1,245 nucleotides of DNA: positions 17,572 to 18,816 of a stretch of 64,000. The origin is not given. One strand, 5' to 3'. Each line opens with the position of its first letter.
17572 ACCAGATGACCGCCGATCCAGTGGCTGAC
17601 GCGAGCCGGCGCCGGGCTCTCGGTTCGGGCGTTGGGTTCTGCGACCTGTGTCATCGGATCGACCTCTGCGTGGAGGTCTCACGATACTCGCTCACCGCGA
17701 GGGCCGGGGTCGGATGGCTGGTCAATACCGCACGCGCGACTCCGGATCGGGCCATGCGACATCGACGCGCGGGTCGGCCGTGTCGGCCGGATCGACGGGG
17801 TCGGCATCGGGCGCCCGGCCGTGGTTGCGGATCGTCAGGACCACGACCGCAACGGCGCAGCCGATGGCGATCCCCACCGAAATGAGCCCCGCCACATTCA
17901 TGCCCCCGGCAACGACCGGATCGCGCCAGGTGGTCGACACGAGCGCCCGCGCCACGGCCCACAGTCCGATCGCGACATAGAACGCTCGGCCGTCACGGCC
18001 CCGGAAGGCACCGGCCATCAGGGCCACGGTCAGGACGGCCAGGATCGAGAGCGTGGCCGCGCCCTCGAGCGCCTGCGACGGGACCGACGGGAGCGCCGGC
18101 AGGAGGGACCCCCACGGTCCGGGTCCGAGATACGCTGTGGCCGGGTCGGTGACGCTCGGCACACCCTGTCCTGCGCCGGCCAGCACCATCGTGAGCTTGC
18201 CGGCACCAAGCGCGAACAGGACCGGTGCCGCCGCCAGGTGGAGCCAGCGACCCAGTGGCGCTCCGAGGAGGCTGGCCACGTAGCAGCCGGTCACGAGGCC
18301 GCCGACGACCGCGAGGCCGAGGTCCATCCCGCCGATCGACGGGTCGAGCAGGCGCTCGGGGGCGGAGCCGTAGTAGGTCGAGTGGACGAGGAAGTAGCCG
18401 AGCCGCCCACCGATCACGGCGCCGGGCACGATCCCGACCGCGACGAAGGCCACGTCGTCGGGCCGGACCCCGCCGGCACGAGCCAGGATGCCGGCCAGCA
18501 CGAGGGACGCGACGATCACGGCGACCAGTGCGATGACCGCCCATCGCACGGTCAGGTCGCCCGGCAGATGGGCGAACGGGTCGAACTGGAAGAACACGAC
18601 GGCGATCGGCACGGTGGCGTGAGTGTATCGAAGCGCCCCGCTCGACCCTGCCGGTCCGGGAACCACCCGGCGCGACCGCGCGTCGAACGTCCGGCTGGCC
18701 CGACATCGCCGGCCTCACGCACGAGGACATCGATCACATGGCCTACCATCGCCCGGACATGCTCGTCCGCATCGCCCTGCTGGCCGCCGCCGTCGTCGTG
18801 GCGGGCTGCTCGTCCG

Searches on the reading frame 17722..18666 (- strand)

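Call 37: search_protein_families(library=pfam, proteins=[window:17722-18666:-], max_evalue=0.001)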
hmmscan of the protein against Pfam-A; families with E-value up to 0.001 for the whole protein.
window:17722-18666:- (314 aa): 1 family
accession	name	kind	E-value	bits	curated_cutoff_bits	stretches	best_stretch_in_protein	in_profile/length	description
PF01790.23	LGT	-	5e-16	59.2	24.9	1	33-275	5-239/240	Prolipoprotein diacylglyceryl transferase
